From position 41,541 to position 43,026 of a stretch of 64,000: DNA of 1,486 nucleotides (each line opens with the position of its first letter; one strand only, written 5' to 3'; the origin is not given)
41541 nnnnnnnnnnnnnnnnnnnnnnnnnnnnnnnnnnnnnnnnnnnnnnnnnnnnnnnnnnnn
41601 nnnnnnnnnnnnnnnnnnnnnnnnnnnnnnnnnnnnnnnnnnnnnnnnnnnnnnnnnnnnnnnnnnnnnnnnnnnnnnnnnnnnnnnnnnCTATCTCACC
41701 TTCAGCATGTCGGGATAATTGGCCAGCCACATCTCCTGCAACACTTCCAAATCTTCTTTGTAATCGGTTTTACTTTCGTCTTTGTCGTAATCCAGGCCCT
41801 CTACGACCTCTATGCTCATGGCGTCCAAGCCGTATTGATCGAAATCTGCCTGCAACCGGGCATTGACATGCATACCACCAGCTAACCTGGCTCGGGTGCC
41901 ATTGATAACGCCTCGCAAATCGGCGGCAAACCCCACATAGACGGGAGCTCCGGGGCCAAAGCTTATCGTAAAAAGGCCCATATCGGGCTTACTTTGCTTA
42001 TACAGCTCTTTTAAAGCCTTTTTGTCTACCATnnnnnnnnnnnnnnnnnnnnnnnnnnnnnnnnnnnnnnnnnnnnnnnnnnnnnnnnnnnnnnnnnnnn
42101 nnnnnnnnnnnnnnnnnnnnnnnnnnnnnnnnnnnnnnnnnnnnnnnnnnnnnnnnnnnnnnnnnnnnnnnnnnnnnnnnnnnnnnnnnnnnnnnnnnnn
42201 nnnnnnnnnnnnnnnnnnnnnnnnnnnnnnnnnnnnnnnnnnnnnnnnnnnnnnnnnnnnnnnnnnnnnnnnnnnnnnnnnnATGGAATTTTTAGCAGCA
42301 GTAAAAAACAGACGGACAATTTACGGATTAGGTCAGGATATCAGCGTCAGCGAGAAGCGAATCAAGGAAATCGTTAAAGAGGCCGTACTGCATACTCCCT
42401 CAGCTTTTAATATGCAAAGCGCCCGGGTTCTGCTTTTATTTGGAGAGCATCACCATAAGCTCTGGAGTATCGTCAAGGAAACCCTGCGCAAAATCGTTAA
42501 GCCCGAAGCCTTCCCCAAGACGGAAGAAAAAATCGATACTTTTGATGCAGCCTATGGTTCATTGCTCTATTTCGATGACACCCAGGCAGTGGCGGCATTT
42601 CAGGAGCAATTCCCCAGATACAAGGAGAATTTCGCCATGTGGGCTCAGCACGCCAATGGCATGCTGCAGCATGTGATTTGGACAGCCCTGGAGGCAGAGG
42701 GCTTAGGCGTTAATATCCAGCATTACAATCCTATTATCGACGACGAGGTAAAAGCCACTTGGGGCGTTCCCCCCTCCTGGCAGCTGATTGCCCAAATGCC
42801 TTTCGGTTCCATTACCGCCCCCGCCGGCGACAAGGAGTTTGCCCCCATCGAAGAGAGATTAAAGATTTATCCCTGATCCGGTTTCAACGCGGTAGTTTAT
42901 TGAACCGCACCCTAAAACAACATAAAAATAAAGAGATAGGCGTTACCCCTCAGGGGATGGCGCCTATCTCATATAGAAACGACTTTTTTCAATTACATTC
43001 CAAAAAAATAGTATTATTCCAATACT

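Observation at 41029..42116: Tightly regulated two-gene operon (stand-alone GIY-YIG protein plus 173-aa unknown) beside the R-M system: candidate novel defence or toxin module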

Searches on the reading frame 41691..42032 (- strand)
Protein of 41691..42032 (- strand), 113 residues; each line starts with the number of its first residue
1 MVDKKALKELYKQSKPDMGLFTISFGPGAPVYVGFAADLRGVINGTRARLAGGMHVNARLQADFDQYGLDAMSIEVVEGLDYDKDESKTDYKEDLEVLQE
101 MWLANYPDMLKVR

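Call 3: search_protein_families(library=pfam, proteins=[window:41691-42032:-], max_evalue=1)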
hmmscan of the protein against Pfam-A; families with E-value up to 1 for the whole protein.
window:41691-42032:- (113 aa): 0 families

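Call 4: search_protein_families(library=ncbifam, proteins=[window:41691-42032:-], max_evalue=1)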
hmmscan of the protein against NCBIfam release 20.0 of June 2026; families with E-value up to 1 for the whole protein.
window:41691-42032:- (113 aa): 0 families

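Call 5: search_protein_families(library=padloc, proteins=[window:41691-42032:-], max_evalue=1)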
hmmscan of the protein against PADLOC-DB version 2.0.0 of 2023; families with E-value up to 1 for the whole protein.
window:41691-42032:- (113 aa): 1 family
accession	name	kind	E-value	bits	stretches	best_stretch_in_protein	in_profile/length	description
PDLC03701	HEase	-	0.0011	16.9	1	19-85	4-70/271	homing endonuclease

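Call 6: search_protein_families(library=phrogs, proteins=[window:41691-42032:-], max_evalue=1)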
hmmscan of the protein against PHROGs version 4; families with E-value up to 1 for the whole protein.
window:41691-42032:- (113 aa): 3 families
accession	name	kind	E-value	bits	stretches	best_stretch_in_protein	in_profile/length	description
phrog_21694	-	head and packaging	0.13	13.1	1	77-108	9-39/66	Hoc-like head decoration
phrog_5860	-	unknown function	0.16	12.7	1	49-90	27-68/69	-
phrog_7168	-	DNA, RNA and nucleotide metabolism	0.37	11.2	1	32-84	16-69/284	homing endonuclease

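Call 7: search_solved_structures(query=window:41691-42032:-, max_evalue=10, show_alignments=2)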
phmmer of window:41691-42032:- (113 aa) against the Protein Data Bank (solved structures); distinct sequences matched with E-value up to 10: 3.
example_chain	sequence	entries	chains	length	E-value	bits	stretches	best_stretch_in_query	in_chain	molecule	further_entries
1ln0_A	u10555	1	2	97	0.15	15.6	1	19-85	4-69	intron-associated endonuclease 1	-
1mk0_A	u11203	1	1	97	0.41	14.1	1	19-85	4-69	Intron-associated endonuclease 1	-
5ej2_A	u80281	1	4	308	1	12.8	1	24-82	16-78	Carveol dehydrogenase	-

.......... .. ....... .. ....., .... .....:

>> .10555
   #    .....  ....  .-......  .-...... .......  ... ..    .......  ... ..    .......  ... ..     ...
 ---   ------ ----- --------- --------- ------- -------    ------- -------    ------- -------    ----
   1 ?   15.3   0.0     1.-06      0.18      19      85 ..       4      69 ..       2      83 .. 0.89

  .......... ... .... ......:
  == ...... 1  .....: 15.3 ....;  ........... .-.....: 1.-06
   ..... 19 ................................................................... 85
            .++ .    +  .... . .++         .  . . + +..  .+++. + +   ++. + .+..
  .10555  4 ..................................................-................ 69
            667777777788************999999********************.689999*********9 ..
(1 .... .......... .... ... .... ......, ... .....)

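Call 9: find_homologous_proteins(query=window:41691-42032:-)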
Query window:41691-42032:- (113 aa): 15 proteins with E <= 0.001 among 24 candidates.
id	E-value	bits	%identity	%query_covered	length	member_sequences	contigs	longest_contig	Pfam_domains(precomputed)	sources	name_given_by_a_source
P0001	1.2e-68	246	100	100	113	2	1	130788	-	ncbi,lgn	-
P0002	8.5e-55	201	82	100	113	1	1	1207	-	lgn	-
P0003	5.4e-52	192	80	100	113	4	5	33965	-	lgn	-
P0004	7.5e-26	108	53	90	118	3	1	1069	-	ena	-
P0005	4.0e-25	106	53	89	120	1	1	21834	-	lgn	-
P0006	8.8e-25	105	50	93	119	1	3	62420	-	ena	-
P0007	1.0e-24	105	54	88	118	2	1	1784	-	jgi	-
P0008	3.7e-24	103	52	90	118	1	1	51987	-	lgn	-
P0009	4.8e-24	103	52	90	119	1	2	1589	-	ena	-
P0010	8.6e-24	102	53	90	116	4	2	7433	-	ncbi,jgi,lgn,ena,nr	ncbi:MAG: GIY-YIG nuclease family protein [Lutispora sp.]|nr:GIY-YIG nuclease family protein [Lutisp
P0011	8.8e-24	102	54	88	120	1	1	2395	-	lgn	-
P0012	1.7e-23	101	52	88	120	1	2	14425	-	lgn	-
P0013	2.1e-23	100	53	88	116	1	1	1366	-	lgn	-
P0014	3.0e-21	94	52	87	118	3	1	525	-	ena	-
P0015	8.6e-20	89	46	88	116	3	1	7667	-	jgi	jgi:hypothetical protein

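Call 11: find_encoding_contigs(protein=P0001, flank=8000, max_places=4)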
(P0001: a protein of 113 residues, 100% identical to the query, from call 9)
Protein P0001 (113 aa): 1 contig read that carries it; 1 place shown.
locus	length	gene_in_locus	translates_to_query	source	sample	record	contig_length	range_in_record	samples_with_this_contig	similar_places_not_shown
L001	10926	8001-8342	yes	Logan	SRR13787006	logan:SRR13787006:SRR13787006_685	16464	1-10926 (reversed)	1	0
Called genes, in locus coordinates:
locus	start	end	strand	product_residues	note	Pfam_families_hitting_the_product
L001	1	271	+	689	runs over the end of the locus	PF18949:DUF5693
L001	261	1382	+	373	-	PF04230:PS_pyruv_trans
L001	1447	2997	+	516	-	PF03023:MurJ, PF13440:Polysacc_synt_3 (weak), PF01554:MatE (weak)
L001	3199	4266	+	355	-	PF00953:Glycos_transf_4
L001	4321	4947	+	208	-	PF08239:SH3_3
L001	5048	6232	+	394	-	PF00145:DNA_methylase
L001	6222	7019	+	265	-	PF14511:RE_EcoO109I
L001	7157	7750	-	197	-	PF00881:Nitroreductase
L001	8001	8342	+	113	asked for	-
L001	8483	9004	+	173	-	PF20140:DUF6530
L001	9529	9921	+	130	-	-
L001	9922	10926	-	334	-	?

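Call 12: find_encoding_contigs(protein=P0003, flank=6000, max_places=5)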
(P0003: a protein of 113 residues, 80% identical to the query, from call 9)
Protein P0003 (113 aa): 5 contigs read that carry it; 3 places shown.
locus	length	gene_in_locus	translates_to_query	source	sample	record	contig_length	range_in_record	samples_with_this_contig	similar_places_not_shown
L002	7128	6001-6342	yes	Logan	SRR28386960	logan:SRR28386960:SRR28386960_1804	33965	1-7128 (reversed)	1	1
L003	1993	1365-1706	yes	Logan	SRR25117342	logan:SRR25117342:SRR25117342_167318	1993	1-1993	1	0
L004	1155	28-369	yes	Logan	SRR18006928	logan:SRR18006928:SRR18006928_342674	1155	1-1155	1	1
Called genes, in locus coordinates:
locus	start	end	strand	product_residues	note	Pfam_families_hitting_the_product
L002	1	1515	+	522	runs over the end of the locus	PF03023:MurJ, PF01554:MatE (weak)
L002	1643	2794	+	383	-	PF00953:Glycos_transf_4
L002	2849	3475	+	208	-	PF08239:SH3_3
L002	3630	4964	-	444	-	PF04326:SLFN_AlbA_2, PF13749:HATPase_c_4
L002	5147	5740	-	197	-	PF00881:Nitroreductase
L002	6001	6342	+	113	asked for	-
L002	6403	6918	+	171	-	PF20140:DUF6530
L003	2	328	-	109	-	?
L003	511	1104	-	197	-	PF00881:Nitroreductase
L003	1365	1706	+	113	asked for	-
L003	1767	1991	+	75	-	?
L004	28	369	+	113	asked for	-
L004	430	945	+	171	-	PF20140:DUF6530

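Call 13: find_encoding_contigs(protein=P0006, flank=6000, max_places=3)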
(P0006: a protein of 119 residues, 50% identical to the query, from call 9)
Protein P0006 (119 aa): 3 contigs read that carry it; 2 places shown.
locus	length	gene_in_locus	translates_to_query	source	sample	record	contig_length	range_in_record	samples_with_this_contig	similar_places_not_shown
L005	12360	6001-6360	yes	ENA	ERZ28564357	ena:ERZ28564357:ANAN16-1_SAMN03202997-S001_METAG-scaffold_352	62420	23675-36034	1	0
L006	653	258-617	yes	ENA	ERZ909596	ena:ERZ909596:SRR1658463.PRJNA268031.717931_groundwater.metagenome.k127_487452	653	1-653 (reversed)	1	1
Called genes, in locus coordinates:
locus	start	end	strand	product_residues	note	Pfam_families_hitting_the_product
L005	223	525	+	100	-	-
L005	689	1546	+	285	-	PF02645:DegV, PF13684:FakA-like_C (faint)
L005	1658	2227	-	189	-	PF05067:Mn_catalase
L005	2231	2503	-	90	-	PF12652:CotJB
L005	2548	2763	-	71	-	PF11007:CotJA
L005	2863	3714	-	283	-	PF12671:Amidase_6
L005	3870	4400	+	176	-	PF02915:Rubrerythrin (faint), PF05067:Mn_catalase (weak), PF00210:Ferritin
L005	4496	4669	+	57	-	PF09388:SpoOE-like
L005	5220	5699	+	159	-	PF20140:DUF6530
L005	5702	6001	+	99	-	PF09860:DUF2087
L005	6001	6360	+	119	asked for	-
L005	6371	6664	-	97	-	-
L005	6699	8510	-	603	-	PF08439:Peptidase_M3_N, PF01432:Peptidase_M3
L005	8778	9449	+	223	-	PF00072:Response_reg, PF00486:Trans_reg_C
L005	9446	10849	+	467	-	PF00672:HAMP, PF00512:HisKA, PF02518:HATPase_c, PF13589:HATPase_c_3 (faint)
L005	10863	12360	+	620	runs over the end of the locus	-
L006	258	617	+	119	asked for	-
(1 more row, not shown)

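Call 14: find_encoding_contigs(protein=P0008, flank=6000, max_places=3)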
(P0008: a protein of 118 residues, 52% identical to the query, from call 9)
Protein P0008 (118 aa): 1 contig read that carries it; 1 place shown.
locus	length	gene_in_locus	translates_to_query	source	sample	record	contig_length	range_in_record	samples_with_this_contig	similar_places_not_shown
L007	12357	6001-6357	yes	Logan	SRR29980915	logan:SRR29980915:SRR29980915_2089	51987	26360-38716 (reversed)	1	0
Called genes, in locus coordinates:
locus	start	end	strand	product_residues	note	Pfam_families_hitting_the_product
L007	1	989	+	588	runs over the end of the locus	PF13687:DUF4153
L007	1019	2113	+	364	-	PF01168:Ala_racemase_N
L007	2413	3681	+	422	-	PF07690:MFS_1, PF05977:MFS_3 (weak), PF07690:MFS_1 (weak)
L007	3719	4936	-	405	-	PF13487:HD_5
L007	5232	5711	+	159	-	PF20140:DUF6530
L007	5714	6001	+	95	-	PF09860:DUF2087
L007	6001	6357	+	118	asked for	-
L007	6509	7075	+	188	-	PF01625:PMSR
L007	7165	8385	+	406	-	PF05977:MFS_3, PF07690:MFS_1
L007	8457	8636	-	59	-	PF08141:SspH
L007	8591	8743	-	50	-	-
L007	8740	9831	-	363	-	PF01541:GIY-YIG, PF27096:UvrC_M, PF02151:UVR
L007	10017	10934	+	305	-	PF00892:EamA, PF08627:CRT-like (weak), PF00892:EamA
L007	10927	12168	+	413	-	PF00083:Sugar_tr (weak), PF05977:MFS_3, PF12832:MFS_1_like, PF07690:MFS_1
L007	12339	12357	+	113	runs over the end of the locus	PF00173:Cyt-b5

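Call 15: find_encoding_contigs(protein=P0005, flank=6000, max_places=3)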
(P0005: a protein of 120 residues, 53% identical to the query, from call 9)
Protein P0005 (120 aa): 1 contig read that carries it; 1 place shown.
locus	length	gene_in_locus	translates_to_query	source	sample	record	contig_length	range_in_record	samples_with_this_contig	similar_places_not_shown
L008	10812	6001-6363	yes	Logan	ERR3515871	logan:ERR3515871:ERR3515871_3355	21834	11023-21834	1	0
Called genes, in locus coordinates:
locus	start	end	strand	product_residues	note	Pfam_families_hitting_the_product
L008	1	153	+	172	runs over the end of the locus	-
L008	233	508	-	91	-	PF00578:AhpC-TSA (weak), PF08534:Redoxin (weak)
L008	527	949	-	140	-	-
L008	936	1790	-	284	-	PF12838:Fer4_7 (faint), PF00037:Fer4 (faint), PF12801:Fer4_5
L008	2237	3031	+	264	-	PF00395:SLH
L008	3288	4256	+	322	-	PF02558:ApbA, PF08546:ApbA_C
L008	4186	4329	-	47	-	-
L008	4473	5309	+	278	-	PF00072:Response_reg, PF08769:Spo0A_C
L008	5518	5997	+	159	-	PF20140:DUF6530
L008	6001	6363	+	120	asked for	-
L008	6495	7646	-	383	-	PF03403:PAF-AH_p_II (faint), PF07224:Chlorophyllase (faint)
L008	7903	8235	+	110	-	PF12802:MarR_2, PF01047:MarR (weak)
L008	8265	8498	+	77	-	-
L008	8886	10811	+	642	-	?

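Call 25: find_homologous_proteins(query=A1, max_evalue=0.001)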
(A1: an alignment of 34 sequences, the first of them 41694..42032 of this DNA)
Query A1 (34 sequences) (113 aa, profile of the alignment): 490 proteins with E <= 0.001 among 1533 candidates; the best 120 are listed.
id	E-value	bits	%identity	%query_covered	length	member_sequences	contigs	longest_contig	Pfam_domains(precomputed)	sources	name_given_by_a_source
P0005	6.5e-48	179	53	89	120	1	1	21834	-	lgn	-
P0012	3.9e-47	177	52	88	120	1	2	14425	-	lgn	-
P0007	4.5e-46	173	54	88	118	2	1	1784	-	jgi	-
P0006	1.6e-45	172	50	93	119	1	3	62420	-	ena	-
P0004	2.5e-45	171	53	90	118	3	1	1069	-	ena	-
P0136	8.5e-45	169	52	90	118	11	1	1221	-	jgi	-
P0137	9.9e-45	169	30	90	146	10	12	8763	-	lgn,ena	-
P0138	1.1e-44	169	31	91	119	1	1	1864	-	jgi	jgi:hypothetical protein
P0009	1.9e-44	168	52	90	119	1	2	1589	-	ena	-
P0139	2.3e-44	168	30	91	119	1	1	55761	-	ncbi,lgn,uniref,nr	ncbi:GIY-YIG nuclease family protein [Paenibacillus alvei]|uniref:GIY-YIG nuclease family protein n=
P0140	2.3e-44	168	31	73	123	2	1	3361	-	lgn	-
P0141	2.4e-44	168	30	90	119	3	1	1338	-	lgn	-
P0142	2.4e-44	168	29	91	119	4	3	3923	-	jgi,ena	-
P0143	2.6e-44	168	29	88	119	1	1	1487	-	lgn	-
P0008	2.8e-44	168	52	90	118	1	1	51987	-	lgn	-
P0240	1.1e-41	159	26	88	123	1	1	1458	PF01541.31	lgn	-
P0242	1.1e-41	159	32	90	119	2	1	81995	PF01541.31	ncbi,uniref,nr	ncbi:GIY-YIG nuclease family protein [Paenibacillus sp. DMB20]|uniref:GIY-YIG nuclease family protei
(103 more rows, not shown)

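Call 34: predict_structure(alignment_id=A2)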
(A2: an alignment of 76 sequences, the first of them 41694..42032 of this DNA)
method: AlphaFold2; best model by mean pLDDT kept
length: 113 residues; sequences in the alignment: 76
mean_pLDDT: 86.8   pTM: 0.74
mean pLDDT of the five models: 86.8, 85.6, 85.4, 76.5, 72.7
residues with pLDDT >= 90: 61; 70-90: 41; 50-70: 11; < 50: 0
segments of 3 or more residues with pLDDT < 50: none
pLDDT, mean of each block of 10 residues (from residue 1): 73 79 93 92 93 94 95 92 68 88 90 85
secondary structure, 60 per line:
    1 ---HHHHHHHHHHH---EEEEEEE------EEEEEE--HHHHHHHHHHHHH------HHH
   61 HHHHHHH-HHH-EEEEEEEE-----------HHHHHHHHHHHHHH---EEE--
elements in order: H4-14 E18-24 E31-36 H39-51 H58-67 E73-80 H92-105 E109-111

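Call 40: fold_search(model_id=the predicted structure, library=pdb)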
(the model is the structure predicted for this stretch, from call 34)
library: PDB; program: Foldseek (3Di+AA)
matches with E <= 10: 121; with E <= 0.001: 3
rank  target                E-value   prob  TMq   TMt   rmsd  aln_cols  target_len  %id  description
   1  1ln0_A                1.8e-04  1.00  0.65  0.78   2.7        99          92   19  Structure of the Catalytic Domain of Homing Endonuclease I-TevI (released 2002-10-30)
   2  1mk0                  3.1e-04  1.00  0.66  0.76   2.4       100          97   19  catalytic domain of intron endonuclease I-TevI, E75A mutant (released 2002-10-30)
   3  1ln0_B                8.7e-04  1.00  0.65  0.77   2.6        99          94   19  Structure of the Catalytic Domain of Homing Endonuclease I-TevI (released 2002-10-30)
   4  7bqc_MODEL_1_A        3.7e-01  0.05  0.15  0.14  13.9       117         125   15  Solution NMR structure of NF4; de novo designed protein with a novel fold (released 2021-03-24)
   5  8g9t_A                9.1e-01  0.13  0.29  0.38   7.3        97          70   11  Exploiting Activation and Inactivation Mechanisms in Type I-C CRISPR-Cas3 for Genome Editing Applications (released 2024-03-06)
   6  8orn_B                1.1e+00  0.08  0.14  0.10   5.7        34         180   20  Crystal structure of Xanthomonas campestris pv. campestris LolA-LolB complex (released 2023-07-05)
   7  9u75_A                1.5e+00  0.28  0.52  0.27   4.7       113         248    7  5hmC specific restriction endonuclease Escherichia coli E. coli O157:H7 PD-T4-3 (released 2026-02-11)
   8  8ct0_A                1.5e+00  0.06  0.12  0.09   7.8        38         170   16  Crystal structure of FAD reductase CtcQ from Kitasatospora aureofaciens in complex with FAD and NAD (released 2023-05-17)
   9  5cho_D                1.6e+00  0.09  0.14  0.10   8.5        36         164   11  Crystal Structure of BorF, the Flavin Reductase Component of a Bacterial Two-Component Tryptophan Halogenase (released 2016-06-29)
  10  5cho_B                2.0e+00  0.08  0.14  0.10   8.6        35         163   14  Crystal Structure of BorF, the Flavin Reductase Component of a Bacterial Two-Component Tryptophan Halogenase (released 2016-06-29)
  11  8ct0_F                2.0e+00  0.06  0.12  0.09   7.6        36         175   17  Crystal structure of FAD reductase CtcQ from Kitasatospora aureofaciens in complex with FAD and NAD (released 2023-05-17)
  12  4hx6_B                2.1e+00  0.08  0.14  0.10   7.4        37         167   16  Streptomyces globisporus C-1027 NADH:FAD oxidoreductase SgcE6 (released 2012-11-28)
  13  3j6b_U                2.1e+00  0.03  0.16  0.20  12.5        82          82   12  Structure of the yeast mitochondrial large ribosomal subunit (released 2014-04-09)
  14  9o4a_A                2.3e+00  0.02  0.18  0.06  18.5       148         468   10  Ec83 Retron PtuAB mutant complex (released 2025-07-02)
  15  4hx6_E                2.4e+00  0.08  0.14  0.10   7.5        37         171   16  Streptomyces globisporus C-1027 NADH:FAD oxidoreductase SgcE6 (released 2012-11-28)
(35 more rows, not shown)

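Call 71: search_protein_families(library=padloc, proteins=[L005:5702-6001:+], max_evalue=0.01)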
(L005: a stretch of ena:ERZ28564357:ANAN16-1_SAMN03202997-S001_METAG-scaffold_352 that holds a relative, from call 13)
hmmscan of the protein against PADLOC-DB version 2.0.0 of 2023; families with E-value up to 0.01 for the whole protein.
L005:5702-6001:+ (99 aa): 0 families

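Call 72: search_protein_families(library=pfam, proteins=[L005:5702-6001:+], max_evalue=0.01)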
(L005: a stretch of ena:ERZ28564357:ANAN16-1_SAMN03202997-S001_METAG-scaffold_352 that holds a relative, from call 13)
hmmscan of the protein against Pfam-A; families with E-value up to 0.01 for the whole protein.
L005:5702-6001:+ (99 aa): 1 family
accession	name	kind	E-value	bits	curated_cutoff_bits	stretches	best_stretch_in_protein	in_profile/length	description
PF09860.14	DUF2087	-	5e-23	81.5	22.4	1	19-88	2-69/69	Uncharacterized protein conserved in bacteria (DUF2087)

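Call 91: list_cluster_members(proteins=[P0001, P0016])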
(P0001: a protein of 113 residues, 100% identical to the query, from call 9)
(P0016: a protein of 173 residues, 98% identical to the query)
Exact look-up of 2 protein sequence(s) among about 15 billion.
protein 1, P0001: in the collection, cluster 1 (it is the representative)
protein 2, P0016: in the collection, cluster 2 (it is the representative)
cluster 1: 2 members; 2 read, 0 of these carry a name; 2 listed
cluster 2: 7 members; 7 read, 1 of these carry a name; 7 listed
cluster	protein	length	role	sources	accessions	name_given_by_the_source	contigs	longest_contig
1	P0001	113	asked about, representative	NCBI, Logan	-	-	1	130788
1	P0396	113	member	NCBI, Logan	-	-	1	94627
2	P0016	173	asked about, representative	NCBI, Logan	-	-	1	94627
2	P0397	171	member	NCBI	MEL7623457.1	MAG: DUF6530 family protein [Clostridiales bacterium]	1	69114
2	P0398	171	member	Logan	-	-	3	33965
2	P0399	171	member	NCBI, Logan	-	-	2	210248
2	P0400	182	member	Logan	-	-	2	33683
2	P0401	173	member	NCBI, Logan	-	-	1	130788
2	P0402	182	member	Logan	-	-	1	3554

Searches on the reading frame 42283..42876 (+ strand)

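Call 3: search_protein_families(library=pfam, proteins=[window:42283-42876:+], max_evalue=1)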
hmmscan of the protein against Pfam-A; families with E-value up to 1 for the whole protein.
window:42283-42876:+ (197 aa): 1 family
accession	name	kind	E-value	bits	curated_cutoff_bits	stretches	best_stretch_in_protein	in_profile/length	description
PF00881.29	Nitroreductase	-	2.3e-20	73.9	23.5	1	7-175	1-166/167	Nitroreductase family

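Call 4: search_protein_families(library=ncbifam, proteins=[window:42283-42876:+], max_evalue=1)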
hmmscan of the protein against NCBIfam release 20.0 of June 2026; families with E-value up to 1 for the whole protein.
window:42283-42876:+ (197 aa): 1 family
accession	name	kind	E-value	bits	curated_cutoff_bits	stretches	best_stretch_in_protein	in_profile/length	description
TIGR02476.1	BluB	equivalog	0.0016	17.8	150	1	124-178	129-181/205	5,6-dimethylbenzimidazole synthase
